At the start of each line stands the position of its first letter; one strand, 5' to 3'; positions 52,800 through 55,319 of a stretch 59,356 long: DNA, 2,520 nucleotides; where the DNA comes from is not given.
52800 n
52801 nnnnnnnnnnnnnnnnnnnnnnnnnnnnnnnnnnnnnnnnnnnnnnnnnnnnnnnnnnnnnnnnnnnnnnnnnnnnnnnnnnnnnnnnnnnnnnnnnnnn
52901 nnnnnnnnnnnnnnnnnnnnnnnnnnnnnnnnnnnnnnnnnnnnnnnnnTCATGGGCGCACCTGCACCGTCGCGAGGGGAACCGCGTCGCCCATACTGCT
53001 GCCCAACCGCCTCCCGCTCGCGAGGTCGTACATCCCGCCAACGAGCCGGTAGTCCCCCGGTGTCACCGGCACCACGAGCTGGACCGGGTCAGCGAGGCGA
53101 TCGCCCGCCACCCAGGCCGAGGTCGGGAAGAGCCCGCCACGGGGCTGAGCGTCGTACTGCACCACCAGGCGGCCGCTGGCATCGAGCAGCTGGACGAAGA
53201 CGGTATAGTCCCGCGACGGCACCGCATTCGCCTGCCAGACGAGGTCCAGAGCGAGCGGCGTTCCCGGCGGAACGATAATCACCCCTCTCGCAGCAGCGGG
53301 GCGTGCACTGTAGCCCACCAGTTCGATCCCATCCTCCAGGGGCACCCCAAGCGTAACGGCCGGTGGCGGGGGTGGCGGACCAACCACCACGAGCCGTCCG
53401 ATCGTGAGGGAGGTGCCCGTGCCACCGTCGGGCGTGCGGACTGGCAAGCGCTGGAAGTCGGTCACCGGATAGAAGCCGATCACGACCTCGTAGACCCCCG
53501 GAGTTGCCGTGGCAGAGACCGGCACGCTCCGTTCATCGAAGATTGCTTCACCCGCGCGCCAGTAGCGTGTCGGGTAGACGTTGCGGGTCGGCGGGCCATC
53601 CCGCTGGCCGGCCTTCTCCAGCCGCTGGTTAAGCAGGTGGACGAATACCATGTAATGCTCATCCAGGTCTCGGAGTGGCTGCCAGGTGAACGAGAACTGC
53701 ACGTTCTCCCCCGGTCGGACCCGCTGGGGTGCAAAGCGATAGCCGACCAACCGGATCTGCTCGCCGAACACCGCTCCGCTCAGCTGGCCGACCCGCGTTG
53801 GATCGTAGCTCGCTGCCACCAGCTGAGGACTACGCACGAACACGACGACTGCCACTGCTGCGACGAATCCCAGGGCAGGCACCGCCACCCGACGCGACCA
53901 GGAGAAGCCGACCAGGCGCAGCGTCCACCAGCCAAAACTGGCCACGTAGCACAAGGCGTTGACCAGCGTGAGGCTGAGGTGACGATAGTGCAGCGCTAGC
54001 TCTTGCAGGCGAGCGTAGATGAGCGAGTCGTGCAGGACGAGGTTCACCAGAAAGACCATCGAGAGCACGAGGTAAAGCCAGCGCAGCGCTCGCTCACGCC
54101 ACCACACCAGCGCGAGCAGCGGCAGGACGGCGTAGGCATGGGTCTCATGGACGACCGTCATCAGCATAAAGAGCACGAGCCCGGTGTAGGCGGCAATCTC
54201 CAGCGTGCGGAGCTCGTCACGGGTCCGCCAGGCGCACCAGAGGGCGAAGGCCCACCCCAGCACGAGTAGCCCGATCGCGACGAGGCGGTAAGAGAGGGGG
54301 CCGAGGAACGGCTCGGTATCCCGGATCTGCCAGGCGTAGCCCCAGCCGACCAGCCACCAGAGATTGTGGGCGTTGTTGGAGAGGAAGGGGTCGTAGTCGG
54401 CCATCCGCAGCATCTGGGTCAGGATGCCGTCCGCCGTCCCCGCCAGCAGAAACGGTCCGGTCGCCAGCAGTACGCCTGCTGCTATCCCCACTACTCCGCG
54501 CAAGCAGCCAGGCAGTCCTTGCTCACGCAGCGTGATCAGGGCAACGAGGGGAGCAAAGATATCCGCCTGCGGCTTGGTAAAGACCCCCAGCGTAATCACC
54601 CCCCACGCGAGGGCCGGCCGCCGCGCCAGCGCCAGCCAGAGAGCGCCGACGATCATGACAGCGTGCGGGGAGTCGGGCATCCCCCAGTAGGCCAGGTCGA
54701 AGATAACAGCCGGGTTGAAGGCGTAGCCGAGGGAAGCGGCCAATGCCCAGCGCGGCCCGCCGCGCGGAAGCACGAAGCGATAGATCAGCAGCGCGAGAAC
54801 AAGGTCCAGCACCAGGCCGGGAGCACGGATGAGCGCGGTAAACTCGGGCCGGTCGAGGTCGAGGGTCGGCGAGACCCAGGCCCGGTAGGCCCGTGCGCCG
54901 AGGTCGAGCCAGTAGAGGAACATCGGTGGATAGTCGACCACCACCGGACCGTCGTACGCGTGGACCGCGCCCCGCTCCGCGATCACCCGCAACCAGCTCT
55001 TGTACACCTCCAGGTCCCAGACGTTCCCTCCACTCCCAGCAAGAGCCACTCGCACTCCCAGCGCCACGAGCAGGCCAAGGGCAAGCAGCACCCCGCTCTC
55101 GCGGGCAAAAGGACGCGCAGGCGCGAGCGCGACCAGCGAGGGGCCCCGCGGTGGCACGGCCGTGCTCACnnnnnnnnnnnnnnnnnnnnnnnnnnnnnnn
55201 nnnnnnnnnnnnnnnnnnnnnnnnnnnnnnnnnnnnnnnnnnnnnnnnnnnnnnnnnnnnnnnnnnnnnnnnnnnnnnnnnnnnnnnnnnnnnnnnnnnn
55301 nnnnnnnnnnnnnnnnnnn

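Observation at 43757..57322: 13.5-kb translationally coupled operon of six giant GT-C-like membrane proteins plus a methyltransferase: candidate undescribed envelope-glycan assembly system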

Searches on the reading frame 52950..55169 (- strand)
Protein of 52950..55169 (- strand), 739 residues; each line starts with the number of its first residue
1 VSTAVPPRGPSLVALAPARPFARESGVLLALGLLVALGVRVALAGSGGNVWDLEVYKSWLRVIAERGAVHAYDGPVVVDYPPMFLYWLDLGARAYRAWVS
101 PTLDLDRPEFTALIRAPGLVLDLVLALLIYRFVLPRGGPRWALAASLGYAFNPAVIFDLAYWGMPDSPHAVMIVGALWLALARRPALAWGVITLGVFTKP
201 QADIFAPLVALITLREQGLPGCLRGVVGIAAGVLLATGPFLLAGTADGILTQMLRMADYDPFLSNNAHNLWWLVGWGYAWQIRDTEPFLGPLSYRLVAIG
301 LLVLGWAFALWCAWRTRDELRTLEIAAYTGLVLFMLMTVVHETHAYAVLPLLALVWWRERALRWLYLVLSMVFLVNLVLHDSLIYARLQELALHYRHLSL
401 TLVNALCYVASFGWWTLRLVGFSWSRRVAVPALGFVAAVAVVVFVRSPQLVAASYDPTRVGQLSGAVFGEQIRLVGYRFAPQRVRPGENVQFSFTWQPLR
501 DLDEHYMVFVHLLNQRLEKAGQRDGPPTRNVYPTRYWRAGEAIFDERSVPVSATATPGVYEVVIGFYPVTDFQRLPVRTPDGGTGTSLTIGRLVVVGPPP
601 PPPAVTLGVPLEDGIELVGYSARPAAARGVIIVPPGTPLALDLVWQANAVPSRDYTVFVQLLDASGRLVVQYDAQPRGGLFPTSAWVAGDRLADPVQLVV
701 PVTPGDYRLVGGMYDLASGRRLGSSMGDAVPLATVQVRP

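Call 5: search_protein_families(library=pfam, proteins=[window:52950-55169:-], max_evalue=0.01)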
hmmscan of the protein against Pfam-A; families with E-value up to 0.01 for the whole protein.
window:52950-55169:- (739 aa): 0 families
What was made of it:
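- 52950..55169 (-): G2: ALG6/Gpi18-like GT-C enzyme of 739 aa, with two C-terminal beta-sandwich domains. No Pfam hit (call 5).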

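Call 6: search_protein_families(library=ncbifam, proteins=[window:52950-55169:-], max_evalue=0.01)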
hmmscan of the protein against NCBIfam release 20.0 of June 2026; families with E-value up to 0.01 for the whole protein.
window:52950-55169:- (739 aa): 0 families

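Call 12: search_solved_structures(query=window:52950-55169:-, max_evalue=1)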
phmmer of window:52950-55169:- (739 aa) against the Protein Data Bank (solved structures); distinct sequences matched with E-value up to 1: 0.

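Call 16: find_homologous_proteins(query=window:52950-55169:-, max_evalue=0.00001)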
Query window:52950-55169:- (739 aa): 30 proteins with E <= 0.00001 among 8000 candidates.
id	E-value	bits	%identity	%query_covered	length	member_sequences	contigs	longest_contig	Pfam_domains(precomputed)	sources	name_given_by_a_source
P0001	0.0e+0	1599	96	100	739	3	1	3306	-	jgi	jgi:hypothetical protein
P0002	0.0e+0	1134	71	94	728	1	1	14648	-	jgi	jgi:Gpi18-like mannosyltransferase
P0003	0.0e+0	1129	71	94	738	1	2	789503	-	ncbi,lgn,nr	ncbi:MAG: hypothetical protein RMM58_02900 [Chloroflexota bacterium]|nr:hypothetical protein [Dehalo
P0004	0.0e+0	1125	68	100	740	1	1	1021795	-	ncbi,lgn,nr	ncbi:MAG: hypothetical protein KatS3mg060_0026 [Dehalococcoidia bacterium]|nr:MAG: hypothetical prot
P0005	0.0e+0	1110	69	98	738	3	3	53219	-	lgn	-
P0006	0.0e+0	1018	62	99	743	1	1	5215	-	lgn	-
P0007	4.5e-248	844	55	97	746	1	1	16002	-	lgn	-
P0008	3.2e-132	461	49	68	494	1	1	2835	-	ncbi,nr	ncbi:MAG: hypothetical protein NZ518_03555, partial [Dehalococcoidia bacterium]|nr:hypothetical prot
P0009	3.3e-79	285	35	47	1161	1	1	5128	PF09594.17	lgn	-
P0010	2.4e-46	177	37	52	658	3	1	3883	PF03155.22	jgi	jgi:Gpi18-like mannosyltransferase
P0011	2.2e-41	160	38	48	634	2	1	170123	PF03155.22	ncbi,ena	-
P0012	6.1e-40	155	35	47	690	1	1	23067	PF09594.17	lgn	-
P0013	5.2e-39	152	36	45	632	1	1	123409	-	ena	-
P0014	1.4e-38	151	38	48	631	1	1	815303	PF09594.17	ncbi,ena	-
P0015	1.4e-38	151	34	47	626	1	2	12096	-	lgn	-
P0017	8.1e-38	148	36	47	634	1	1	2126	PF09594.17,PF03155.22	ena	-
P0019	3.7e-37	146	34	48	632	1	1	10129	PF09594.17,PF03155.22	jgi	jgi:Gpi18-like mannosyltransferase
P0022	5.3e-32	129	34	48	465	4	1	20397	PF03155.22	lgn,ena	-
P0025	8.7e-18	82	30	36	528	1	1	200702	PF09594.17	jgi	-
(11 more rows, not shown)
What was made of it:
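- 52950..55169 (-): Relatives are named 'Gpi18-like mannosyltransferase' and carry GT87 or Alg6_Alg8 hits (call 16).
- On ALG6/ALG8 family (Pfam PF03155, CAZy GT57), G2: Some relatives at 33-38% identity carry precomputed PF03155 or PF09594 hits (call 16).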

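Call 17: find_encoding_contigs(protein=P0004, flank=10000, max_places=3)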
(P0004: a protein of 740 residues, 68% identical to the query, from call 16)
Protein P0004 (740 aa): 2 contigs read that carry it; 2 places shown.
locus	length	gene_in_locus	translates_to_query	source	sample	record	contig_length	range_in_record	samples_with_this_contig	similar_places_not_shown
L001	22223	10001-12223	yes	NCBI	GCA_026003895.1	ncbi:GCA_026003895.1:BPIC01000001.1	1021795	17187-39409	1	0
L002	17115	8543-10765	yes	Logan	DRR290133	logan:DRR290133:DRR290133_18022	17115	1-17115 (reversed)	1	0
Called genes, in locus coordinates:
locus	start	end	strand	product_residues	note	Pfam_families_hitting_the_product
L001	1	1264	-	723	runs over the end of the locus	PF17764:PriA_3primeBD, PF00270:DEAD, PF04851:ResIII, PF18319:Zn_ribbon_PriA (weak), PF00271:Helicase_C, PF18074:PriA_C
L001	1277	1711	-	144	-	PF01245:Ribosomal_L19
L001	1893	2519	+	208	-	PF01047:MarR, PF12802:MarR_2, PF13463:HTH_27 (faint)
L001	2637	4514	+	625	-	PF00127:Copper-bind (faint), PF07452:CHRD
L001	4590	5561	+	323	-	PF00903:Glyoxalase (weak), PF13669:Glyoxalase_4 (faint)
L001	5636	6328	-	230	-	PF00106:adh_short, PF08659:KR (weak), PF13561:adh_short_C2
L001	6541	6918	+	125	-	-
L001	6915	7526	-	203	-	-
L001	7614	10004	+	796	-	PF13231:PMT_2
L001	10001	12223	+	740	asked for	-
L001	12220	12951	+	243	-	PF03141:Methyltransf_29 (weak), PF13489:Methyltransf_23, PF13847:Methyltransf_31, PF08241:Methyltransf_11, PF08242:Methyltransf_12, PF13649:Methyltransf_25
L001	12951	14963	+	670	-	PF09852:DUF2079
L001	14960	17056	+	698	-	-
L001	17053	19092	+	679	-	PF09594:GT87 (weak)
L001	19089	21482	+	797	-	PF09852:DUF2079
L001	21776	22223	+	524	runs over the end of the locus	PF00496:SBP_bac_5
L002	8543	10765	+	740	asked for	-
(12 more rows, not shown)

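Call 18: find_encoding_contigs(protein=P0003, flank=10000, max_places=3)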
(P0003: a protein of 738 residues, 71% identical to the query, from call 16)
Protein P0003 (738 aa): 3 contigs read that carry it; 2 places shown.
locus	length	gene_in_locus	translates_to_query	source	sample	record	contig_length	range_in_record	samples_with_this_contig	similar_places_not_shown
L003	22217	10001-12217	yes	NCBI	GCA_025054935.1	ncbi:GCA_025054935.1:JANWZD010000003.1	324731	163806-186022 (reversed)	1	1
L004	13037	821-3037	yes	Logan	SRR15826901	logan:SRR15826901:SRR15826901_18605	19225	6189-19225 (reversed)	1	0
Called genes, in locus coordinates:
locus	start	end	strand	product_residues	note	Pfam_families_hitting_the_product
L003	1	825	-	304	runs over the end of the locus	PF01259:SAICAR_synt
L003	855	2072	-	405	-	PF07687:M20_dimer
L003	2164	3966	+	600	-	PF01936:NYN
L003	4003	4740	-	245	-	PF00106:adh_short, PF08659:KR, PF23441:SDR, PF13561:adh_short_C2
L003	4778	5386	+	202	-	PF01725:Ham1p_like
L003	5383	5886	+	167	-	PF01967:MoaC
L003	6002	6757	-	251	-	PF00106:adh_short, PF08659:KR (weak), PF13561:adh_short_C2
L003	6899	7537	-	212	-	-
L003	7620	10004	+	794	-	PF13231:PMT_2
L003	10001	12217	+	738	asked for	-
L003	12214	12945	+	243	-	PF13489:Methyltransf_23, PF13847:Methyltransf_31, PF08241:Methyltransf_11, PF08242:Methyltransf_12, PF13649:Methyltransf_25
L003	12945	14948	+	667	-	PF09852:DUF2079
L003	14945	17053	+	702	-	-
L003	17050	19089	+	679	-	-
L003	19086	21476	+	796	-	PF09852:DUF2079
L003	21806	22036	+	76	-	-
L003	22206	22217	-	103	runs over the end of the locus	PF22277:EncFtn-like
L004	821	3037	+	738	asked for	-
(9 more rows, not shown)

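Call 35: find_related_loci(query=A2, collection=genome_contigs, flank=10000)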
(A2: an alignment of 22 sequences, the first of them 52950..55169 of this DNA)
Query A2 (739 aa) in genome_contigs; peptide patterns used: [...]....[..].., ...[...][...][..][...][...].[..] (x = any residue, [..] = any of these).
124 stretches matched a pattern; 73 encode a relative of the query (tblastn E <= 1e-3); 73 distinct loci.
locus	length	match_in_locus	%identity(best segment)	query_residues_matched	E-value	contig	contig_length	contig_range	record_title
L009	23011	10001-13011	69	27-739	0e+0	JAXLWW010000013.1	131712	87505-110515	MAG: Dehalococcoidia bacterium isolate STL-CHL33 C3.105.fa-13, whole genome shotgun sequence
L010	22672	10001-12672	68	1-739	0e+0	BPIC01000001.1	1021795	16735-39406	MAG: Dehalococcoidia bacterium KatS3mg060 DNA, contig_15840, whole genome shotgun sequence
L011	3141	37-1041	33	56-389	6e-51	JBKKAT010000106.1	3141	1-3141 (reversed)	MAG: Acidobacteriota bacterium isolate swi_bin.31 k127_5679750, whole genome shotgun sequence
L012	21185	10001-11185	33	48-428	1e-46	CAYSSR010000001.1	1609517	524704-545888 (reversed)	MAG TPA_asm: uncultured Anaerolineales bacterium isolate binchicken_co178_113 genome assembly, contig: NODE_1_length_160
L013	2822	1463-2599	35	52-416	2e-46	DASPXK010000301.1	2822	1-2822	MAG TPA_asm: Chloroflexota bacterium isolate SMAG_U11565 k141_457643, whole genome shotgun sequence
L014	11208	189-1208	34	52-380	1e-43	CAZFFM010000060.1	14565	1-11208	MAG TPA_asm: uncultured Ardenticatenales bacterium isolate binchicken_co172_209 genome assembly, contig: NODE_3480_lengt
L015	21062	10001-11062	33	52-396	3e-43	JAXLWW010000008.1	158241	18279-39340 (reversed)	MAG: Dehalococcoidia bacterium isolate STL-CHL33 C3.105.fa-8, whole genome shotgun sequence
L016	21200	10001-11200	32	48-430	9e-43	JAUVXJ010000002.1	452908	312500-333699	MAG: Chloroflexota bacterium isolate CSMAG_1213 CSMAG_1213_k141_4795_length_452908_cov_19.7333, whole genome shotgun seq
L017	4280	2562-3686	34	52-420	8e-43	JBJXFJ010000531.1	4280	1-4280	MAG: Chloroflexota bacterium isolate F1F2.bin.482 k127_8919970, whole genome shotgun sequence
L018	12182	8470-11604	35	52-391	7e-42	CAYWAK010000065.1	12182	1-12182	MAG TPA_asm: uncultured Ardenticatenales bacterium isolate binchicken_co275_164 genome assembly, contig: NODE_7872_lengt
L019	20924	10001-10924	35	73-388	4e-41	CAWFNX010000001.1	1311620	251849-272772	MAG: uncultured Verrucomicrobiae bacterium isolate MFD06085.bin.1.132 genome assembly, contig: contig_14733, whole genom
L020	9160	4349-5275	36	73-388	4e-41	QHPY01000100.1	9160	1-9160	MAG: Verrucomicrobia bacterium isolate AV18 14_1009_12_30cm_scaffold_4953_curated, whole genome shotgun sequence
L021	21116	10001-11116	35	52-418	4e-41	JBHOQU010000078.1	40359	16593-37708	MAG: Dehalococcoidia bacterium isolate A0_31 coassembly_Ak141_483864, whole genome shotgun sequence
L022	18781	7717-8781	34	30-382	1e-46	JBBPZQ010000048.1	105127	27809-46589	MAG: Anaerolineae bacterium isolate bin.56 bin.56_S5Ck141_799010_length_105127_cov_23.7617, whole genome shotgun sequenc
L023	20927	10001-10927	37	73-388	1e-40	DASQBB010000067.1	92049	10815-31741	MAG TPA_asm: Chthoniobacterales bacterium isolate SMAG_U11660 k141_1777867, whole genome shotgun sequence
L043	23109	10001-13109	35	45-385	4e-40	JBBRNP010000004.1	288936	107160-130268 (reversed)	MAG: Chthoniobacterales bacterium isolate La1_metabat2.179 LA1C_B2.179_k141_1783054L_288936_cov_29.9977, whole genome sh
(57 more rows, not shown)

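Call 50: predict_structure(alignment_id=A2)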
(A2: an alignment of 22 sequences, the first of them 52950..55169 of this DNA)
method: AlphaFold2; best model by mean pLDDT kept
length: 739 residues; sequences in the alignment: 22
mean_pLDDT: 86.4   pTM: 0.73
mean pLDDT of the five models: 86.4, 85.3, 85.0, 82.7, 81.9
residues with pLDDT >= 90: 412; 70-90: 245; 50-70: 56; < 50: 26
segments of 3 or more residues with pLDDT < 50: 5-18, 259-265, 530-534
pLDDT, mean of each block of 10 residues (from residue 1): 48 44 87 95 74 80 88 75 89 88 82 85 96 93 95 92 87 96 97 91 90 96 97 95 89 65 60 77 70 84 93 94 96 82 87 94 94 90 76 77 92 93 79 87 78 58 91 92 93 88 83 90 73 59 83 92 89 89 93 90 94 95 92 95 95 95 95 92 92 94 95 94 92 94
secondary structure, 60 per line:
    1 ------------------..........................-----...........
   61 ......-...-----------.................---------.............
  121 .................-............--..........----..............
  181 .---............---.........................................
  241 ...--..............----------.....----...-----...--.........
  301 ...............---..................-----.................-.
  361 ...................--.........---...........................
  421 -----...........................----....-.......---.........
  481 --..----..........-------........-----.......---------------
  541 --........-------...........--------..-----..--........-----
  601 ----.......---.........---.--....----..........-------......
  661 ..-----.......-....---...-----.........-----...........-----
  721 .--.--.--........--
elements in order (helices of 4 or more, strands of 3 or more residues): H19-44 H50-66 H82-98 H108-137 H139-150 H153-162 H167-181 H185-196 H200-243 H246-259 H270-274 E287-289 H294-315 H319-336 H342-358 H360-379 H382-390 H394-420 H426-452 H457-460 E462-468 E472-480 E489-498 E506-513 E519-525 E543-550 E558-568 E588-595 E605-611 E615-623 E630-633 E638-647 E655-662 E668-674 H676-679 E691-699 E705-715 E730-737

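Call 54: fold_search(model_id=the predicted structure, library=pdb)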
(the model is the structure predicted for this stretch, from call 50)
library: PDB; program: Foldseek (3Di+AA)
matches with E <= 10: 1790; with E <= 0.001: 161
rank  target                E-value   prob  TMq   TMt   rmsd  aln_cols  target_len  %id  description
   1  6snh_X                1.8e-06  1.00  0.43  0.65   6.2       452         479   15  Cryo-EM structure of yeast ALG6 in complex with 6AG9 Fab and Dol25-P-Glc (released 2020-03-11)
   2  4kkq_A                2.8e-06  1.00  0.13  0.37  17.9       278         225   13  Crystal structure of Vibrio cholerae RbmA (crystal form 1) (released 2013-05-22)
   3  4be6_A                2.8e-06  1.00  0.12  0.29  17.9       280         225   10  V. cholera biofilm scaffolding protein RbmA (released 2013-12-18)
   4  4kkq_B                4.0e-06  1.00  0.12  0.33  17.6       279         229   11  Crystal structure of Vibrio cholerae RbmA (crystal form 1) (released 2013-05-22)
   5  4be5_A                4.1e-06  1.00  0.13  0.37  18.1       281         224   10  V. cholera biofilm scaffolding protein RbmA (released 2013-12-18)
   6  4kkp_B                4.7e-06  1.00  0.13  0.33  17.7       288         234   11  Crystal structure of Vibrio cholerae RbmA (crystal form 2) (released 2013-05-22)
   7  4kkr_A                6.3e-06  1.00  0.12  0.33  17.7       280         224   10  Crystal structure of Vibrio cholerae RbmA (crystal form 3) (released 2013-05-22)
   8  1nug_B                7.2e-06  1.00  0.12  0.13  17.5       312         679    9  Role of Calcium Ions in the Activation and Activity of the Transglutaminase 3 Enzyme (2 calciums, 1 Mg, inactive form) (released 2003-04-22)
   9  3gd1_C                9.6e-06  1.00  0.14  0.26  18.3       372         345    8  Structure of an Arrestin/Clathrin complex reveals a novel clathrin binding domain that modulates receptor trafficking (released 2009-08-25)
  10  4kkp_A                1.3e-05  1.00  0.13  0.34  17.9       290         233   11  Crystal structure of Vibrio cholerae RbmA (crystal form 2) (released 2013-05-22)
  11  8tr9                  1.5e-05  1.00  0.13  0.14  16.9       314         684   11  Cryo-EM structure of transglutaminase 2 bound to GDP (released 2024-07-31)
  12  1evu_B                1.8e-05  1.00  0.13  0.13  17.8       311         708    8  HUMAN FACTOR XIII WITH CALCIUM BOUND IN THE ION SITE (released 2000-05-10)
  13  1ggt_A                2.0e-05  1.00  0.12  0.13  17.6       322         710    9  THREE-DIMENSIONAL STRUCTURE OF A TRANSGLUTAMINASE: HUMAN BLOOD COAGULATION FACTOR XIII (released 1995-07-31)
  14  5g50_B                2.3e-05  1.00  0.12  0.32  17.9       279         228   10  Vibrio cholerae scaffolding protein RbmA in complex with magnesium. (released 2017-11-29)
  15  9uyi_A                2.9e-05  1.00  0.14  0.25  18.5       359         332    9  Cryo-EM structure of the G protein-coupled receptor 1 (GPR1) bound to chemerin and beta-arrestin 1 (Conformation 2) (released 2025-11-19)
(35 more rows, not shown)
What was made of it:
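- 52950..55169 (-): AF2 pLDDT is 86 and the best PDB match is ALG6 6snh, E=1.8e-6, TMt 0.65 (calls 50, 54).
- On GT-C glycosyltransferase superfamily (G2, G4): The G2 model (pLDDT 86.4) has ALG6 6snh as its best match, E=1.8e-6, 452 aligned columns, TMt 0.65 (calls 50, 54).
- On ALG6/ALG8 family (Pfam PF03155, CAZy GT57), G2: The structural resemblance to ALG6 is the best in the PDB (call 54).
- Closest known: Eukaryotic ER-lumenal ALG pathway. Same: G2's best structural match is ALG6 (call 54).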

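Call 63: search_solved_structures(query=A2, max_evalue=1)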
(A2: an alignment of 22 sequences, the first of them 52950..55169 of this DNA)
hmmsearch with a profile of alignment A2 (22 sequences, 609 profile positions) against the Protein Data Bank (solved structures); distinct sequences matched with E-value up to 1: 3.
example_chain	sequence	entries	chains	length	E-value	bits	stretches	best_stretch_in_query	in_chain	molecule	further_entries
23gf_B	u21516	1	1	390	0.00021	22.8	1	125-247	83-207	GPI mannosyltransferase 1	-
23gx_B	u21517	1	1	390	0.00021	22.8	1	125-247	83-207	GPI mannosyltransferase 1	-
4yu5_A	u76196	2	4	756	0.99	10.6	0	528-585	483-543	Immune inhibitor A, metalloprotease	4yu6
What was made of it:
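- G2's best match is ALG6 (calls 50, 54), and its profile hits GPI mannosyltransferase 1 at E=2e-4 (call 63).
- Tried and rejected: Only the G2 profile reached GPI mannosyltransferase 1, at E=2e-4 (call 63).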

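Call 69: find_encoding_contigs(protein=P0011, flank=8000, max_places=2)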
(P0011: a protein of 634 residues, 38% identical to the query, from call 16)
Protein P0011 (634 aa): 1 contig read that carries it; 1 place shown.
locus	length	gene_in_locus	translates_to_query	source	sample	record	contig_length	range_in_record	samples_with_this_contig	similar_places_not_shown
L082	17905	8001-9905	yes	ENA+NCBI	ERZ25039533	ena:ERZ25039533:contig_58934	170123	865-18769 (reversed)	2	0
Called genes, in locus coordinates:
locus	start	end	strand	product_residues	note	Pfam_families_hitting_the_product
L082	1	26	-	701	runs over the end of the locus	-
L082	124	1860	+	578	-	PF13231:PMT_2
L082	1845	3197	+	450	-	PF13439:Glyco_transf_4, PF13579:Glyco_trans_4_4, PF00534:Glycos_transf_1, PF13692:Glyco_trans_1_4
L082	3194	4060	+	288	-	PF00535:Glycos_transf_2 (weak), PF13641:Glyco_tranf_2_3 (weak), PF13632:Glyco_trans_2_3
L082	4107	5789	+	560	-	-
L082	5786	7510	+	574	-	-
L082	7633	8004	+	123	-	-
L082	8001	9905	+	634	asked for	PF03155:Alg6_Alg8 (faint)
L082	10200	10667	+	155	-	-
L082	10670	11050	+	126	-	PF10066:DUF2304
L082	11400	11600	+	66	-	-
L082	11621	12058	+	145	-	PF01842:ACT (faint)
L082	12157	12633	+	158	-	PF00571:CBS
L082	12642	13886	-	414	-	PF01979:Amidohydro_1, PF07969:Amidohydro_3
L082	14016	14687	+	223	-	-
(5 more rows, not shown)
